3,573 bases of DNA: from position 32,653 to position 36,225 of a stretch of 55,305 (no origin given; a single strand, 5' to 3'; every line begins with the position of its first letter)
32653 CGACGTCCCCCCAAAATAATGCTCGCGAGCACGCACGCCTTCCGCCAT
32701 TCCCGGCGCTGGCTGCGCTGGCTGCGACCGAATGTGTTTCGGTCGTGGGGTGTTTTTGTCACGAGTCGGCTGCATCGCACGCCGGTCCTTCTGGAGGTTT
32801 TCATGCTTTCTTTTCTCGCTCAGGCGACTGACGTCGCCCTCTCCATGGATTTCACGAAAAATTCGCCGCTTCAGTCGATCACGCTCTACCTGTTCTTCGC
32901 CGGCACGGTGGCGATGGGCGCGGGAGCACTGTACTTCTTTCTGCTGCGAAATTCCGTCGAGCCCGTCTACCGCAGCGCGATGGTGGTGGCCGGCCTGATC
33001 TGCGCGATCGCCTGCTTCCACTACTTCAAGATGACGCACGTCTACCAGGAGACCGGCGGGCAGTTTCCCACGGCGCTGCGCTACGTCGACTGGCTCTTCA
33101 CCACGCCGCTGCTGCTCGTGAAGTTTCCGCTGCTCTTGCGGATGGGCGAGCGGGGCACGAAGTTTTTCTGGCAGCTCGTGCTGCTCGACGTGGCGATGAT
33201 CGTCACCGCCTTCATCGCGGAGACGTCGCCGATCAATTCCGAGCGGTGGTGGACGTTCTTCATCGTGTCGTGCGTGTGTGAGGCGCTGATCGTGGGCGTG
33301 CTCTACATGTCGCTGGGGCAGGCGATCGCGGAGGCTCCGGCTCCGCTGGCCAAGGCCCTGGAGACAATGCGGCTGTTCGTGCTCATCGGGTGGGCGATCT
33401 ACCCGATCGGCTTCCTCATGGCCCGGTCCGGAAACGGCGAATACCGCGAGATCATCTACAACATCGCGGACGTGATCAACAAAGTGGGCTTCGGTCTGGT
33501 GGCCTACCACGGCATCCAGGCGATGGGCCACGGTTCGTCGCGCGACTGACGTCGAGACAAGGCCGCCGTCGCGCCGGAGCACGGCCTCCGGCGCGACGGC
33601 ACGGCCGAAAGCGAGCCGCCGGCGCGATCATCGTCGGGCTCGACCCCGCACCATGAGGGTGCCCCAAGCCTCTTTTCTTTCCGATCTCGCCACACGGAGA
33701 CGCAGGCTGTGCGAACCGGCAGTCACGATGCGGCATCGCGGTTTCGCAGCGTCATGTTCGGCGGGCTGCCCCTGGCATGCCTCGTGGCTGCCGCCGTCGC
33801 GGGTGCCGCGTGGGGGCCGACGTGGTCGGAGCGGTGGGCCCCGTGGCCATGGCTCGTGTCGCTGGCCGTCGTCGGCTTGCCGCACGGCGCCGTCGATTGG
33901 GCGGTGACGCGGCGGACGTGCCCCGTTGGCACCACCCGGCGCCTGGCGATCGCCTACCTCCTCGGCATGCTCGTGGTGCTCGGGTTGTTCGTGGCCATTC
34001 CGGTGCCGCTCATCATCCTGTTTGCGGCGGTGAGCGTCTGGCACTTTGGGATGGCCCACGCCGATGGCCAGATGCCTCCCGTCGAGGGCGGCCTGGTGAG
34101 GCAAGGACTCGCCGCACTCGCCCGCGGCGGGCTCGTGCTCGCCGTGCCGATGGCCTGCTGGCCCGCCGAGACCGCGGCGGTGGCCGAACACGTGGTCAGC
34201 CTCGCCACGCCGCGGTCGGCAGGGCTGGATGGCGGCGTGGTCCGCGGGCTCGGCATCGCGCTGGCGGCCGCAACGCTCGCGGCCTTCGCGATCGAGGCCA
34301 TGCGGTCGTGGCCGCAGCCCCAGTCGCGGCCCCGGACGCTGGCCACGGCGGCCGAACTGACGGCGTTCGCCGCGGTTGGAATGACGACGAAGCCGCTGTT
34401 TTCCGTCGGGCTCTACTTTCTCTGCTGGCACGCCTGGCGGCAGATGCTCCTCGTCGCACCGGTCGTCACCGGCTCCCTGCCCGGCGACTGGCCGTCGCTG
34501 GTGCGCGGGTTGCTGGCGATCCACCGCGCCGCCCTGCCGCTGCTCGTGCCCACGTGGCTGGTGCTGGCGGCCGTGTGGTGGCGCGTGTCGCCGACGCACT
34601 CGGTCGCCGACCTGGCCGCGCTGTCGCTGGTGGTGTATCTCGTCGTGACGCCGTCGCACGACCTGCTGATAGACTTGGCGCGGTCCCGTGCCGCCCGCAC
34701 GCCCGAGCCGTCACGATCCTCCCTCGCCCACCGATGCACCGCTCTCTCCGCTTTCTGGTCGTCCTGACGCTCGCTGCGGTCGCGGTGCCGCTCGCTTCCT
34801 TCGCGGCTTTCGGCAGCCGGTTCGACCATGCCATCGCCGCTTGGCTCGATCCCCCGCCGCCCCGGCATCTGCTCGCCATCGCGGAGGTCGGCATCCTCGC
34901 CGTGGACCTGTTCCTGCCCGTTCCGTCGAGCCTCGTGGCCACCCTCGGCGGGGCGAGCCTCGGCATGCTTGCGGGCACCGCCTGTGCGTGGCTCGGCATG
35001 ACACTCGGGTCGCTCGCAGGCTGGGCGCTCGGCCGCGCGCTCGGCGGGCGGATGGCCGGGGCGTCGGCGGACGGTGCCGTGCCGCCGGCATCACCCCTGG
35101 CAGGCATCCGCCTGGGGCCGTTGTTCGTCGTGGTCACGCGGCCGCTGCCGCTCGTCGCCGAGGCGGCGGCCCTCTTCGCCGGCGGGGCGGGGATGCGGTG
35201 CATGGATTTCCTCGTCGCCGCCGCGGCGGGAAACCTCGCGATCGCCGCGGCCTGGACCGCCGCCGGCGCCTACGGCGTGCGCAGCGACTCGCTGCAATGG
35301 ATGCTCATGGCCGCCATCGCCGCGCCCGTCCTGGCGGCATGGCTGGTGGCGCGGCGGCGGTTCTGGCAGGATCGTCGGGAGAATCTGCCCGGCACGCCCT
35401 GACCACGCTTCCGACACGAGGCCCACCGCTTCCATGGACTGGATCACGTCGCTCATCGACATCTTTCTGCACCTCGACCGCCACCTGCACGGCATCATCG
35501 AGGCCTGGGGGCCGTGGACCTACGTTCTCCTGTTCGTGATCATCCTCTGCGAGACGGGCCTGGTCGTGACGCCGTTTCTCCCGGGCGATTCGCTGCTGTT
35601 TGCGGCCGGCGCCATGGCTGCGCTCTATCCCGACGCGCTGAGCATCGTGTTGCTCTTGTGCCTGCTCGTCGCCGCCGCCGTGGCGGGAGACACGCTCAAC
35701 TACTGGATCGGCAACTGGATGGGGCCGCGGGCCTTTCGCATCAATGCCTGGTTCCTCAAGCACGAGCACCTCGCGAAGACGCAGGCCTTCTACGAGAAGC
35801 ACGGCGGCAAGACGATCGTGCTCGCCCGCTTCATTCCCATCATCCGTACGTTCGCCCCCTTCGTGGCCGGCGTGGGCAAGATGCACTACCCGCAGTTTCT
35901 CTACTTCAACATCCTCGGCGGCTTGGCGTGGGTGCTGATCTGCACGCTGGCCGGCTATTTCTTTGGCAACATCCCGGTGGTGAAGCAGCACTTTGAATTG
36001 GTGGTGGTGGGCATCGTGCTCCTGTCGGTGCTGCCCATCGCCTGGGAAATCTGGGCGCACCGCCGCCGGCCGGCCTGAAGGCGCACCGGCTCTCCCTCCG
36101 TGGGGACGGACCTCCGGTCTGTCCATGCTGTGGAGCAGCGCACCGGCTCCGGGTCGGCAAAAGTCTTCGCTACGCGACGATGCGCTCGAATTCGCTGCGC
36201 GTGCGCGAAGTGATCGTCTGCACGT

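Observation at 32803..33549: Microbial rhodopsin with a Lys at the proton-donor position (D-T-K) in a planctomycete-like genome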

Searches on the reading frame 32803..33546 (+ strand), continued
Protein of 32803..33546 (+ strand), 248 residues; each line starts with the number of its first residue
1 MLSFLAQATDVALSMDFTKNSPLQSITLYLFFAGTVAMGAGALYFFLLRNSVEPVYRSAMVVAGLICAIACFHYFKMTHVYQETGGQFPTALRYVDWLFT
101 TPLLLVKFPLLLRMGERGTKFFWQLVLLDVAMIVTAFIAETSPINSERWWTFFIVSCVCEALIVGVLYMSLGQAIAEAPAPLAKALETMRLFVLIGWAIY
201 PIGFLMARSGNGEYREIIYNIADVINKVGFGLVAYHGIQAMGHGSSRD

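Call 19: search_protein_representatives(protein=window:32803-33546:+)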
Query: 248 residues. Proteins with E-value up to 0.001 (for the whole library): 1209; up to 1e-10: 268; up to 1e-30: 25. The best 150 are listed.
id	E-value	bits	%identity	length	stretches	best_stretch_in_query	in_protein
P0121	3.8e-81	288.6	79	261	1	15-187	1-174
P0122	3.0e-72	259.4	58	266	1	21-242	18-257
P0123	3.3e-51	190.5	58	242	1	23-180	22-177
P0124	3.7e-46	174.0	41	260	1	17-237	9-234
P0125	2.0e-45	171.6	74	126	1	5-122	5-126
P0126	5.1e-43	163.8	52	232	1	23-171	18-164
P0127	3.5e-42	161.0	39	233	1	21-245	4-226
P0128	3.1e-41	157.9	75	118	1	4-102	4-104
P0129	2.0e-40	155.2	41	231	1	26-240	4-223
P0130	2.5e-40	154.9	39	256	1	23-238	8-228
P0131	1.6e-38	149.1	39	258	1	21-236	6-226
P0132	7.3e-38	146.9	39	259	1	31-236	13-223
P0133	9.2e-38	146.5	89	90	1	166-244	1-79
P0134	1.0e-37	146.4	39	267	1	24-241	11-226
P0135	1.1e-37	146.2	37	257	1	20-243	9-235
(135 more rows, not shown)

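Call 37: predict_structure(alignment_id=A1)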
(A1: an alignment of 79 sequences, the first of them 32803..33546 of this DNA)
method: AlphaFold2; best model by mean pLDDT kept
length: 248 residues; sequences in the alignment: 79
mean_pLDDT: 93.3   pTM: 0.89
mean pLDDT of the five models: 93.3, 92.1, 91.0, 91.0, 90.4
residues with pLDDT >= 90: 222; 70-90: 12; 50-70: 7; < 50: 7
segments of 3 or more residues with pLDDT < 50: 1-7
pLDDT, mean of each block of 10 residues (from residue 1): 46 94 96 98 98 97 99 98 94 97 97 94 97 98 96 98 97 96 98 94 90 93 97 97 71
secondary structure, 60 per line:
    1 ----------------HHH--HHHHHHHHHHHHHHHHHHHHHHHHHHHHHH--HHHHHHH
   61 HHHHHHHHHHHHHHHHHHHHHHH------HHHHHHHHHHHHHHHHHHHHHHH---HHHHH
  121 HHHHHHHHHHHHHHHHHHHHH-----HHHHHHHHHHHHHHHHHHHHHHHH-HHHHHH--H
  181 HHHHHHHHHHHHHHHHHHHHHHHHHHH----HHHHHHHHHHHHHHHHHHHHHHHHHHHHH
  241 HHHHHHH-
elements in order: H22-51 H54-83 H90-112 H116-141 H147-170 H172-177 H180-207 H212-247

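Call 41: fold_search(model_id=the predicted structure, library=pdb)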
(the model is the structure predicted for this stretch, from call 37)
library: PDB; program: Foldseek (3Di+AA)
matches with E <= 10: 1193; with E <= 0.001: 325
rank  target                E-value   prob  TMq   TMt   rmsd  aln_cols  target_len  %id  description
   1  4hyj_B                1.5e-13  1.00  0.80  0.88   1.7       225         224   44  Crystal structure of Exiguobacterium sibiricum rhodopsin (released 2013-07-17)
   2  4hyj_A                2.4e-13  1.00  0.84  0.88   1.9       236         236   43  Crystal structure of Exiguobacterium sibiricum rhodopsin (released 2013-07-17)
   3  7avo_A                4.4e-12  1.00  0.80  0.91   1.9       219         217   30  Structure of marine actinobacteria clade rhodopsin (MacR) in orange form in P1211 space group (released 2022-06-01)
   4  7q37                  4.4e-12  1.00  0.80  0.91   1.9       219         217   30  Crystal structure of proton pump MAR rhodopsin pressurized with krypton (released 2022-04-27)
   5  8rss                  6.3e-12  1.00  0.80  0.91   1.8       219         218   31  Crystal structure of marine actinobacteria clade rhodopsin (MAR) in the O* state (released 2025-04-02)
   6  8rso_A                1.2e-11  1.00  0.80  0.92   1.9       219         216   30  Crystal structure of marine actinobacteria clade rhodopsin (MAR) in the ground state (released 2025-04-02)
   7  5jsi_A                2.2e-11  1.00  0.79  0.91   1.8       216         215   31  Structure of membrane protein (released 2017-05-31)
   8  3ddl_A                2.2e-11  1.00  0.83  0.82   2.6       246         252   29  Crystallographic Structure of Xanthorhodopsin, a Light-Driven Ion Pump with Dual Chromophore (released 2008-10-14)
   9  3ddl_B                2.4e-11  1.00  0.83  0.82   2.6       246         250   29  Crystallographic Structure of Xanthorhodopsin, a Light-Driven Ion Pump with Dual Chromophore (released 2008-10-14)
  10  8rsq                  3.1e-11  1.00  0.76  0.49   1.8       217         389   31  Crystal structure of marine actinobacteria clade rhodopsin (MAR) - human GTPase Arf1 (L8K,Q71L) chimera; Ground state (released 2025-04-02)
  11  8i2z                  3.7e-11  1.00  0.82  0.80   2.9       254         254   29  Cryo-EM structure of the zeaxanthin-bound kin4B8 (released 2023-03-29)
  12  9wfa                  4.1e-11  1.00  0.82  0.83   1.9       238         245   29  Cryo-EM structure of psXR (released 2026-03-18)
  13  7ytb_B                8.1e-11  1.00  0.85  0.83   2.2       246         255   28  Crystal structure of Kin4B8 (released 2023-03-15)
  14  7ytb_A                8.8e-11  1.00  0.84  0.83   2.4       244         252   28  Crystal structure of Kin4B8 (released 2023-03-15)
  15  9jou_A                1.2e-10  1.00  0.77  0.83   3.2       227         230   35  Cryo-EM structure of the zeaxanthin-bound light-driven proton pumping rhodopsin, NM-R1 (released 2025-07-30)
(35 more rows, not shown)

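Call 59: search_protein_families(library=ncbifam, proteins=[window:32803-33546:+], max_evalue=0.001)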
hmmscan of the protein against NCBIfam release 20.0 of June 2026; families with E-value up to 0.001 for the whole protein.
window:32803-33546:+ (248 aa): 0 families

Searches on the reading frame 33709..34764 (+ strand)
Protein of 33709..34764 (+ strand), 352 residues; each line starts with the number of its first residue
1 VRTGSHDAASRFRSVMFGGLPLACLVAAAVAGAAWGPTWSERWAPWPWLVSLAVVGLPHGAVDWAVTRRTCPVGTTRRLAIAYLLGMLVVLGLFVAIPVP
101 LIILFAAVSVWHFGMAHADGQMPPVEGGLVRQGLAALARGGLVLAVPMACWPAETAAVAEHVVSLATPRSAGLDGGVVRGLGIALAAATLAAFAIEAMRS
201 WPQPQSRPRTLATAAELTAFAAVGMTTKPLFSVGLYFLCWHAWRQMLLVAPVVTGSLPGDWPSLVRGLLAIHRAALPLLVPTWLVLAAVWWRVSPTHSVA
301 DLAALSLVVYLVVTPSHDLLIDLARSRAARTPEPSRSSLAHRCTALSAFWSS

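Call 3: search_protein_families(library=pfam, proteins=[window:33709-34764:+], max_evalue=0.01)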
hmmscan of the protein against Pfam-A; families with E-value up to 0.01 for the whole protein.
window:33709-34764:+ (352 aa): 1 family
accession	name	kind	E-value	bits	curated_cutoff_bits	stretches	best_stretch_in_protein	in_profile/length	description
PF15461.11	BCD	-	2e-37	129.7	28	1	50-322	1-264/267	Beta-carotene 15,15'-dioxygenase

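Call 59: search_protein_families(library=ncbifam, proteins=[window:33709-34764:+], max_evalue=0.001)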
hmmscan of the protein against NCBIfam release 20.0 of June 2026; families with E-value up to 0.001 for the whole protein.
window:33709-34764:+ (352 aa): 1 family
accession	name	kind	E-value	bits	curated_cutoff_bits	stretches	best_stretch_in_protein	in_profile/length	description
TIGR03753.1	blh_monoox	subfamily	3.9e-37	128.3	95.25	1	46-320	1-258/260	beta-carotene 15,15'-dioxygenase, Brp/Blh family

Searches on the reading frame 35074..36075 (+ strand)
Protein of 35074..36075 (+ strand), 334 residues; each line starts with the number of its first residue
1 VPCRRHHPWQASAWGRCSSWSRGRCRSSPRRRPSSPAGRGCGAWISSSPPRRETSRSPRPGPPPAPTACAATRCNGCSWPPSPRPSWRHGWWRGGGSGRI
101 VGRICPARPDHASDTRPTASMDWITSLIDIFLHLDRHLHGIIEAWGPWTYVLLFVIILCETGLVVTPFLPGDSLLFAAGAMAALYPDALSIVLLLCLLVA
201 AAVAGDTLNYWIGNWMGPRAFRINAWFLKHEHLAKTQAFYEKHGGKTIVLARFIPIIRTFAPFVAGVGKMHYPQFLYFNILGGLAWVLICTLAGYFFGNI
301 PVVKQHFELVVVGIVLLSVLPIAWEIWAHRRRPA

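Call 3: search_protein_families(library=pfam, proteins=[window:35074-36075:+], max_evalue=0.01)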
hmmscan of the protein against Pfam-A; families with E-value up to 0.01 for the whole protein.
window:35074-36075:+ (334 aa): 1 family
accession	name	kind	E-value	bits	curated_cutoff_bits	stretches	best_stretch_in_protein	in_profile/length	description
PF09335.16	VTT_dom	-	3e-21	76.6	33.9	1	169-295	1-122/123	VTT domain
